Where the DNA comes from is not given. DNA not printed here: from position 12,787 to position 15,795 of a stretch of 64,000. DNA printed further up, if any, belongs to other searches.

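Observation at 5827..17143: Ten-gene FNR-boxed operon around a Nap-clade periplasmic molybdoenzyme with a non-canonical accessory set (no NapD, no NapB, five extra redox/maturation genes)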

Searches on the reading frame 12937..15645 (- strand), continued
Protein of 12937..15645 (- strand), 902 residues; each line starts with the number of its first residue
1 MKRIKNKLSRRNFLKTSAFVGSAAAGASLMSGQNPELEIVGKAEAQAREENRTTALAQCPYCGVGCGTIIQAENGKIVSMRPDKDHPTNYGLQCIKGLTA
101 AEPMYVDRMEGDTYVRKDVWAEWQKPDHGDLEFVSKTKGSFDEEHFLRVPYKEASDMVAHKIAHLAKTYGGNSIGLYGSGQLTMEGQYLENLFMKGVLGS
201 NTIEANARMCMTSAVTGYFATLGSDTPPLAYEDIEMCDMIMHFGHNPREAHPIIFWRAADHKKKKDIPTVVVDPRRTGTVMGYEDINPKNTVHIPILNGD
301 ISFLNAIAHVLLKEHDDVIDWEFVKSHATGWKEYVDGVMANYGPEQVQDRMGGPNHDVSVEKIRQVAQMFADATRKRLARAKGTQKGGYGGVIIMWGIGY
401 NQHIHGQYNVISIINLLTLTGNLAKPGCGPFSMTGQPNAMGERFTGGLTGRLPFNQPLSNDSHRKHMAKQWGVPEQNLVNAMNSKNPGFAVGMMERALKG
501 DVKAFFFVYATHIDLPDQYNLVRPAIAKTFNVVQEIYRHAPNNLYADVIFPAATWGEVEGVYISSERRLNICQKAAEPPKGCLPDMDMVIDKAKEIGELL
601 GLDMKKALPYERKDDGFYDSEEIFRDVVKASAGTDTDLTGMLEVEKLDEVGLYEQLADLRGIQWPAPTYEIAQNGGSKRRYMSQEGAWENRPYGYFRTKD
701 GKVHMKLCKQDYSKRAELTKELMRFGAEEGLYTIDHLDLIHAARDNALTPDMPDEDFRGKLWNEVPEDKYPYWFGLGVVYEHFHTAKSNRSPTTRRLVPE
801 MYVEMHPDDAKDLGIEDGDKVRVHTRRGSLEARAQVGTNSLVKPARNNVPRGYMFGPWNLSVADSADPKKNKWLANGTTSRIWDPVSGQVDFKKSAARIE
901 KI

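Call 32: search_protein_families(library=ncbifam, proteins=[P0241, P0242, P0243, P0247, P0248, P0249, P0253, P0257, P0258, P0263], max_evalue=1e-40)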
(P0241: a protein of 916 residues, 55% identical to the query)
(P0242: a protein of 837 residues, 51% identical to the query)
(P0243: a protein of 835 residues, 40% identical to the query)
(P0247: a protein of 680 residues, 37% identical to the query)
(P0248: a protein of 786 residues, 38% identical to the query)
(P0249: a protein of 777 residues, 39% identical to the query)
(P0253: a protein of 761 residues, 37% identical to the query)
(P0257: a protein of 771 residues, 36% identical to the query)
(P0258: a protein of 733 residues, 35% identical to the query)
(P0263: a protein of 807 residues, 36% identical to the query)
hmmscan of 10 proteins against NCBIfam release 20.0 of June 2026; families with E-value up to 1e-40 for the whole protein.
P0241 (916 aa): 5 families
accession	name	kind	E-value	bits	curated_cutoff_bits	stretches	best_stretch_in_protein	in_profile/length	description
TIGR01591.1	Fdh-alpha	equivalog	5.9e-85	285.7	666.25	1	58-597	2-481/672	formate dehydrogenase subunit alpha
NF010055.0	PRK13532.1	equivalog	6.5e-85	286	904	1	10-328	3-291/830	nitrate reductase catalytic subunit NapA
TIGR01706.1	NAPA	equivalog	1.5e-77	261.7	930.55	0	10-328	2-291/830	periplasmic nitrate reductase subunit alpha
NF041323.1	Nitr_red_NasA_Halo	equivalog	9.9e-60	202.8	1000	1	146-692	63-537/673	assimilatory nitrate reductase NasA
NF047855.1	AssmNtatRedNasC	equivalog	6.8e-46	156.8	1100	0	143-594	86-504/708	assimilatory nitrate reductase catalytic subunit NasC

P0242 (837 aa): 9 families
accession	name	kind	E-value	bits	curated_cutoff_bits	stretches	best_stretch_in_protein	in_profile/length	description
TIGR01591.1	Fdh-alpha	equivalog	4.2e-130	434.9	666.25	1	62-582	1-489/672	formate dehydrogenase subunit alpha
NF010055.0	PRK13532.1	equivalog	2.4e-119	399.9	904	1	7-316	2-291/830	nitrate reductase catalytic subunit NapA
TIGR01706.1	NAPA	equivalog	6.8e-113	378.6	930.55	1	7-316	1-291/830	periplasmic nitrate reductase subunit alpha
NF041323.1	Nitr_red_NasA_Halo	equivalog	3.6e-101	339.7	1000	1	67-664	3-549/673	assimilatory nitrate reductase NasA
NF047855.1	AssmNtatRedNasC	equivalog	3.2e-97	326.5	1100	1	55-630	16-557/708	assimilatory nitrate reductase catalytic subunit NasC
TIGR01553.1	formate-DH-alph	equivalog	1.9e-47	161.7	814.2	0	7-318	1-306/1009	formate dehydrogenase-N subunit alpha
TIGR01701.1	Fdhalpha-like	subfamily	2.1e-43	148.5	582.15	1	115-471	99-447/744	FdhF/YdeP family oxidoreductase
NF041513.1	formate_DH_Act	exception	2.2e-43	148.3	1400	0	55-296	38-276/1067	formate dehydrogenase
TIGR02166.1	dmsA_ynfE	subfamily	4.2e-41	140.8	777.7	0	8-567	1-563/794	DMSO/selenate family reductase complex A subunit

P0243 (835 aa): 5 families
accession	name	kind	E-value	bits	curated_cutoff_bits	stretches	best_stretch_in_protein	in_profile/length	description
TIGR01591.1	Fdh-alpha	equivalog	3.9e-102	342.5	666.25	1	49-577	3-496/672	formate dehydrogenase subunit alpha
NF010055.0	PRK13532.1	equivalog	1.8e-98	330.8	904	1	1-301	1-289/830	nitrate reductase catalytic subunit NapA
TIGR01706.1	NAPA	equivalog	4.6e-92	309.7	930.55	1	3-302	2-290/830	periplasmic nitrate reductase subunit alpha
NF047855.1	AssmNtatRedNasC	equivalog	1.4e-78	264.9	1100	1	45-623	21-555/708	assimilatory nitrate reductase catalytic subunit NasC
NF041323.1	Nitr_red_NasA_Halo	equivalog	8e-74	249.4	1000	1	62-645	15-533/673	assimilatory nitrate reductase NasA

P0247 (680 aa): 0 families

P0248 (786 aa): 16 families
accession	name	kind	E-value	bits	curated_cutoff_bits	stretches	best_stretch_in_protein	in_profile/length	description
TIGR01591.1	Fdh-alpha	equivalog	5.6e-162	540.2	666.25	2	328-783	250-672/672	formate dehydrogenase subunit alpha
NF010055.0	PRK13532.1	equivalog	5.2e-152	507.9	904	1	1-580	1-582/830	nitrate reductase catalytic subunit NapA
NF047855.1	AssmNtatRedNasC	equivalog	3.7e-141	471.8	1100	1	40-784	18-707/708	assimilatory nitrate reductase catalytic subunit NasC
TIGR01706.1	NAPA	equivalog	7.4e-141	471.1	930.55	1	2-550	1-563/830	periplasmic nitrate reductase subunit alpha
NF041323.1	Nitr_red_NasA_Halo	equivalog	2.3e-110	370.1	1000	2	332-746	250-652/673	assimilatory nitrate reductase NasA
TIGR02166.1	dmsA_ynfE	subfamily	5.8e-69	233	777.7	1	3-402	1-404/794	DMSO/selenate family reductase complex A subunit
TIGR01553.1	formate-DH-alph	equivalog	4.5e-67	226.6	814.2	0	3-294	2-307/1009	formate dehydrogenase-N subunit alpha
NF012032.0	PRK15488.1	equivalog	1.3e-57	195.4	694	0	1-301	1-291/759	thiosulfate reductase PhsA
NF041513.1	formate_DH_Act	exception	9.3e-57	192.5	1400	0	21-290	23-294/1067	formate dehydrogenase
TIGR02693.1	arsenite_ox_L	equivalog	2.4e-49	168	359.05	0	489-741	505-777/806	arsenate reductase (azurin) large subunit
TIGR01701.1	Fdhalpha-like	subfamily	7.9e-49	166.5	582.15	0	332-716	322-687/744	FdhF/YdeP family oxidoreductase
NF011566.1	PRK14990.1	exception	6.2e-47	160.1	1600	0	13-397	30-419/814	dimethylsulfoxide reductase subunit A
TIGR00509.1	bisC_fam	subfamily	5.6e-46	157.1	1017.55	0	56-570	7-521/772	molybdopterin guanine dinucleotide-containing S/N-oxide reductase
NF041885.1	selenate_YnfE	exception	7.1e-44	149.8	1675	0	3-394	3-403/805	selenate/tellurate reductase subunit YnfE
NF041884.1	selenate_YnfF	exception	1.1e-42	145.9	1650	0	4-396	2-398/798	selenate/tellurate reductase subunit YnfF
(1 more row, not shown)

P0249 (777 aa): 12 families
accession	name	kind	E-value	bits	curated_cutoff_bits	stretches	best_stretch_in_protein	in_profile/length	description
NF010055.0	PRK13532.1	equivalog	9e-230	765.2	904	3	1-310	1-295/830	nitrate reductase catalytic subunit NapA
TIGR01706.1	NAPA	equivalog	4.8e-218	726.4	930.55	3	3-309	2-294/830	periplasmic nitrate reductase subunit alpha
TIGR01591.1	Fdh-alpha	equivalog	1.8e-167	558.4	666.25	1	64-774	2-672/672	formate dehydrogenase subunit alpha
NF047855.1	AssmNtatRedNasC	equivalog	2e-143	479.3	1100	1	62-775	22-707/708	assimilatory nitrate reductase catalytic subunit NasC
NF041323.1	Nitr_red_NasA_Halo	equivalog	3.3e-129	432.4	1000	1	68-774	3-672/673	assimilatory nitrate reductase NasA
NF041513.1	formate_DH_Act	exception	2e-61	208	1400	0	40-317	24-306/1067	formate dehydrogenase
TIGR01553.1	formate-DH-alph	equivalog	1.7e-60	204.9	814.2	0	4-324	3-324/1009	formate dehydrogenase-N subunit alpha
TIGR02693.1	arsenite_ox_L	equivalog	3.1e-55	187.5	359.05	1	80-724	73-756/806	arsenate reductase (azurin) large subunit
TIGR02166.1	dmsA_ynfE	subfamily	2.5e-54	184.6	777.7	0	3-398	1-398/794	DMSO/selenate family reductase complex A subunit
TIGR01701.1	Fdhalpha-like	subfamily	1.9e-47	161.9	582.15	1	113-775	94-742/744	FdhF/YdeP family oxidoreductase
NF005895.0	PRK07860.1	equivalog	2e-47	161.7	802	0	58-288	234-456/811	NADH-quinone oxidoreductase subunit G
NF012032.0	PRK15488.1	equivalog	1.1e-41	142.7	694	0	1-356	1-319/759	thiosulfate reductase PhsA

P0253 (761 aa): 11 families
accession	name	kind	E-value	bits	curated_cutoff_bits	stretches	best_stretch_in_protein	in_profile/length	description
NF010055.0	PRK13532.1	equivalog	7.1e-224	745.7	904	2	2-540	3-575/830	nitrate reductase catalytic subunit NapA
TIGR01706.1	NAPA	equivalog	3.4e-218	726.9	930.55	3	2-286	2-297/830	periplasmic nitrate reductase subunit alpha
TIGR01591.1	Fdh-alpha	equivalog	8.6e-160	533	666.25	1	42-758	2-672/672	formate dehydrogenase subunit alpha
NF047855.1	AssmNtatRedNasC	equivalog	5e-127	425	1100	1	32-759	14-707/708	assimilatory nitrate reductase catalytic subunit NasC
NF041323.1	Nitr_red_NasA_Halo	equivalog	1.4e-117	394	1000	1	46-758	3-672/673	assimilatory nitrate reductase NasA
TIGR01553.1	formate-DH-alph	equivalog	9.9e-64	215.6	814.2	0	2-281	2-305/1009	formate dehydrogenase-N subunit alpha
NF041513.1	formate_DH_Act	exception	5e-57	193.4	1400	0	37-283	41-298/1067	formate dehydrogenase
TIGR02166.1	dmsA_ynfE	subfamily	7.7e-47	159.8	777.7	0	2-372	1-397/794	DMSO/selenate family reductase complex A subunit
NF005895.0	PRK07860.1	equivalog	1e-45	156.1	802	0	40-263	238-457/811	NADH-quinone oxidoreductase subunit G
TIGR01701.1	Fdhalpha-like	subfamily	7e-45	153.4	582.15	0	93-486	99-487/744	FdhF/YdeP family oxidoreductase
NF012032.0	PRK15488.1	equivalog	5.9e-43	146.9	694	0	2-331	3-320/759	thiosulfate reductase PhsA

P0257 (771 aa): 12 families
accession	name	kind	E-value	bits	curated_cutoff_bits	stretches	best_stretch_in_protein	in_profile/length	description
TIGR01591.1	Fdh-alpha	equivalog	1.2e-169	565.6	666.25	1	67-766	1-671/672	formate dehydrogenase subunit alpha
NF047855.1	AssmNtatRedNasC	equivalog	3.2e-163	544.7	1100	1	64-768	20-707/708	assimilatory nitrate reductase catalytic subunit NasC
NF041323.1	Nitr_red_NasA_Halo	equivalog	2.3e-149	499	1000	1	72-768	3-673/673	assimilatory nitrate reductase NasA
NF010055.0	PRK13532.1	equivalog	6.1e-141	471.3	904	2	63-305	41-291/830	nitrate reductase catalytic subunit NapA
TIGR01706.1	NAPA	equivalog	2.2e-134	449.7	930.55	1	61-305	39-291/830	periplasmic nitrate reductase subunit alpha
NF041513.1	formate_DH_Act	exception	1.3e-61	208.7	1400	0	61-305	39-295/1067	formate dehydrogenase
NF012032.0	PRK15488.1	equivalog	9.6e-58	195.8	694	1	65-557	44-539/759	thiosulfate reductase PhsA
TIGR01701.1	Fdhalpha-like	subfamily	1.1e-53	182.5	582.15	1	114-556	94-560/744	FdhF/YdeP family oxidoreductase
TIGR02166.1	dmsA_ynfE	subfamily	2.1e-52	178.2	777.7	0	64-313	44-307/794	DMSO/selenate family reductase complex A subunit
TIGR01553.1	formate-DH-alph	equivalog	1.4e-51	175.3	814.2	0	66-306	46-305/1009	formate dehydrogenase-N subunit alpha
TIGR02693.1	arsenite_ox_L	equivalog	1.2e-45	155.8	359.05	1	83-730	72-776/806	arsenate reductase (azurin) large subunit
NF005895.0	PRK07860.1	equivalog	2.7e-43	148.1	802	0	67-288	239-457/811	NADH-quinone oxidoreductase subunit G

P0258 (733 aa): 13 families
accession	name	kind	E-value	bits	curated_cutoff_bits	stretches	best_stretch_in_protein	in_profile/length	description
TIGR01591.1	Fdh-alpha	equivalog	3.1e-188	627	666.25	1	52-730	2-672/672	formate dehydrogenase subunit alpha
NF047855.1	AssmNtatRedNasC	equivalog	6.1e-169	563.6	1100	1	40-731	12-707/708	assimilatory nitrate reductase catalytic subunit NasC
NF041323.1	Nitr_red_NasA_Halo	equivalog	4e-149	498.2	1000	1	56-730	3-672/673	assimilatory nitrate reductase NasA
NF010055.0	PRK13532.1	equivalog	2.2e-140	469.5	904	2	4-289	2-291/830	nitrate reductase catalytic subunit NapA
TIGR01706.1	NAPA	equivalog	8.4e-133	444.5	930.55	1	5-289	2-291/830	periplasmic nitrate reductase subunit alpha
TIGR01553.1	formate-DH-alph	equivalog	1.1e-69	235.3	814.2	0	5-286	2-301/1009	formate dehydrogenase-N subunit alpha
NF012032.0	PRK15488.1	equivalog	7.1e-67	226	694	1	5-540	3-537/759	thiosulfate reductase PhsA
TIGR02693.1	arsenite_ox_L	equivalog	8.7e-61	205.9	359.05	0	72-530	79-573/806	arsenate reductase (azurin) large subunit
TIGR02166.1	dmsA_ynfE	subfamily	1e-59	202.4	777.7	1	5-533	1-560/794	DMSO/selenate family reductase complex A subunit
NF041513.1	formate_DH_Act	exception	3.9e-57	193.8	1400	0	45-287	39-293/1067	formate dehydrogenase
TIGR01701.1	Fdhalpha-like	subfamily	7.8e-57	192.9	582.15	1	103-731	99-742/744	FdhF/YdeP family oxidoreductase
NF005895.0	PRK07860.1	equivalog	7.8e-43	146.5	802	0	51-272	239-457/811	NADH-quinone oxidoreductase subunit G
TIGR03479.1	DMSO_red_II_alp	subfamily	3.9e-41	141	984.75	0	56-285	66-303/913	molybdopterin-dependent oxidoreductase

P0263 (807 aa): 10 families
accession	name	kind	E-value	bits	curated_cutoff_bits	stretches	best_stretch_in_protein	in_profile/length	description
NF010055.0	PRK13532.1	equivalog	2.8e-198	661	904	1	1-535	1-572/830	nitrate reductase catalytic subunit NapA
TIGR01706.1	NAPA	equivalog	3e-188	627.9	930.55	2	2-285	1-297/830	periplasmic nitrate reductase subunit alpha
TIGR01591.1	Fdh-alpha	equivalog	1.7e-152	508.9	666.25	1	41-556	3-499/672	formate dehydrogenase subunit alpha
NF047855.1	AssmNtatRedNasC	equivalog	5.6e-123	411.7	1100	1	33-612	17-558/708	assimilatory nitrate reductase catalytic subunit NasC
NF041323.1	Nitr_red_NasA_Halo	equivalog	1.6e-103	347.5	1000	1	44-804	3-672/673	assimilatory nitrate reductase NasA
TIGR01553.1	formate-DH-alph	equivalog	6.8e-67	226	814.2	0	3-280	2-304/1009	formate dehydrogenase-N subunit alpha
NF041513.1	formate_DH_Act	exception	4.1e-63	213.6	1400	0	4-280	13-295/1067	formate dehydrogenase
NF012032.0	PRK15488.1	equivalog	6.1e-48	163.4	694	1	1-535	1-528/759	thiosulfate reductase PhsA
TIGR02166.1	dmsA_ynfE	subfamily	3e-46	157.9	777.7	0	4-537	2-560/794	DMSO/selenate family reductase complex A subunit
TIGR02693.1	arsenite_ox_L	equivalog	5.2e-42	143.8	359.05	0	55-784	72-786/806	arsenate reductase (azurin) large subunit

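Call 42: find_encoding_contigs(protein=P0241, flank=10000, max_places=3)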
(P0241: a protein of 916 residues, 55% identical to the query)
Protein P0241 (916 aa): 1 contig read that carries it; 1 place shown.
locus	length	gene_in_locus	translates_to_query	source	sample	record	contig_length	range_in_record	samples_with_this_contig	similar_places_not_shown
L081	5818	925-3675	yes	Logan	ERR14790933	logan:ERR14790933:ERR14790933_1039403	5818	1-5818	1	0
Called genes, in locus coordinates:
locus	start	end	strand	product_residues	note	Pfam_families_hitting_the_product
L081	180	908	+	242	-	PF00034:Cytochrom_C, PF13442:Cytochrome_CBB3, PF00034:Cytochrom_C, PF13442:Cytochrome_CBB3 (weak)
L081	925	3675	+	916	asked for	PF04879:Molybdop_Fe4S4, PF00384:Molybdopterin, PF01568:Molydop_binding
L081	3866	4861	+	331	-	PF12801:Fer4_5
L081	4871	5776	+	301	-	PF00037:Fer4 (weak), PF12797:Fer4_2 (faint), PF12837:Fer4_6 (faint), PF12838:Fer4_7 (weak), PF13183:Fer4_8 (faint), PF14697:Fer4_21 (weak), PF12838:Fer4_7, PF00037:Fer4 (weak), +3 more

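Call 43: find_encoding_contigs(protein=P0243, flank=10000, max_places=3)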
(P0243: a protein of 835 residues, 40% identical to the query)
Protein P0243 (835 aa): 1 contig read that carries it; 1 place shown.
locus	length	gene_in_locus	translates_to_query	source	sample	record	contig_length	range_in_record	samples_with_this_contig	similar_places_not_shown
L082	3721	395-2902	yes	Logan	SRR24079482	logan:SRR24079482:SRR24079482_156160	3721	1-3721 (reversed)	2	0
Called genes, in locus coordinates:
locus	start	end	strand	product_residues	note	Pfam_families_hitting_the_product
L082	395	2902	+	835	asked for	PF04879:Molybdop_Fe4S4, PF00384:Molybdopterin, PF01568:Molydop_binding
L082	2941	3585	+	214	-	PF03703:bPH_2 (weak)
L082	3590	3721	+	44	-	?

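Call 44: find_encoding_contigs(protein=P0242, flank=10000, max_places=3)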
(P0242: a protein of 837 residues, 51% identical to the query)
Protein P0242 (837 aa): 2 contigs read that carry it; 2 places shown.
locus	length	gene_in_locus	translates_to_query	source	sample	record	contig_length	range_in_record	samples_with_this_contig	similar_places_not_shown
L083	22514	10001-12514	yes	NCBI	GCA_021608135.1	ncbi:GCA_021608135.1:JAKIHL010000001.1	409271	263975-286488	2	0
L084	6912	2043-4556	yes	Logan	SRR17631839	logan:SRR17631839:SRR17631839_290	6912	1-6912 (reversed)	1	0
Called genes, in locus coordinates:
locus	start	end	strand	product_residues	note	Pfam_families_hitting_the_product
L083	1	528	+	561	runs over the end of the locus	PF00158:Sigma54_activat, PF01078:Mg_chelatase, PF05496:RuvB_N (faint), PF13191:AAA_16 (weak), PF00004:AAA, PF07728:AAA_5 (faint), PF05362:Lon_C, PF13541:ChlI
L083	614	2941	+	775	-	PF02190:LON_substr_bdg, PF13191:AAA_16 (faint), PF00004:AAA, PF07728:AAA_5, PF22667:Lon_lid, PF05362:Lon_C, PF13541:ChlI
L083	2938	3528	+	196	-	PF01926:MMR_HSR1, PF02421:FeoB_N, PF03193:RsgA_GTPase (faint), PF00350:Dynamin_N (faint)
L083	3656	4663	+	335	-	PF21758:LpdD_chaperone, PF02348:CTP_transf_3, PF12804:NTP_transf_3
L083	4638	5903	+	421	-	PF03453:MoeA_N, PF00994:MoCF_biosynth, PF03454:MoeA_C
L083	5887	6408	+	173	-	PF03205:MobB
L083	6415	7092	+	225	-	PF02597:ThiS, PF02391:MoaE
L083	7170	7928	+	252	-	PF00902:TatC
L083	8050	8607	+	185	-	PF13183:Fer4_8 (faint), PF12797:Fer4_2 (faint), PF14697:Fer4_21 (faint), PF12798:Fer4_3 (faint), PF12838:Fer4_7, PF13187:Fer4_9 (weak), PF00037:Fer4 (weak), PF12838:Fer4_7 (weak), +2 more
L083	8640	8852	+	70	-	PF02416:TatA_B_E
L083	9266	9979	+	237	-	PF00034:Cytochrom_C, PF13442:Cytochrome_CBB3, PF00034:Cytochrom_C, PF13442:Cytochrome_CBB3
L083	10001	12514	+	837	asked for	PF10518:TAT_signal (weak), PF04879:Molybdop_Fe4S4, PF00384:Molybdopterin, PF01568:Molydop_binding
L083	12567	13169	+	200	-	PF13187:Fer4_9 (faint), PF13534:Fer4_17 (faint), PF13237:Fer4_10 (faint), PF00037:Fer4 (faint), PF12838:Fer4_7, PF13484:Fer4_16 (weak), PF14697:Fer4_21 (weak), PF12838:Fer4_7 (weak), +3 more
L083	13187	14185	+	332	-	PF12801:Fer4_5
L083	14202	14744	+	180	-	-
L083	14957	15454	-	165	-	PF18917:LiaI-LiaF-like_TM1 (weak), PF22570:LiaF-TM (weak)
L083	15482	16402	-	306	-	PF00892:EamA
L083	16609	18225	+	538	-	PF00015:MCPsignal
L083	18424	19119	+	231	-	PF00392:GntR, PF07729:FCD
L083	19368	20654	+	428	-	PF09861:Lar_N, PF04015:DUF362 (weak)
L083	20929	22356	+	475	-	PF01565:FAD_binding_4, PF02913:FAD-oxidase_C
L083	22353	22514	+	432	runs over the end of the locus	PF12797:Fer4_2 (faint), PF13237:Fer4_10 (faint), PF14697:Fer4_21 (faint), PF12838:Fer4_7, PF13183:Fer4_8, PF13187:Fer4_9 (weak), PF13534:Fer4_17, PF02754:CCG, +3 more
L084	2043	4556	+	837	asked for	PF10518:TAT_signal (weak), PF04879:Molybdop_Fe4S4, PF00384:Molybdopterin, PF01568:Molydop_binding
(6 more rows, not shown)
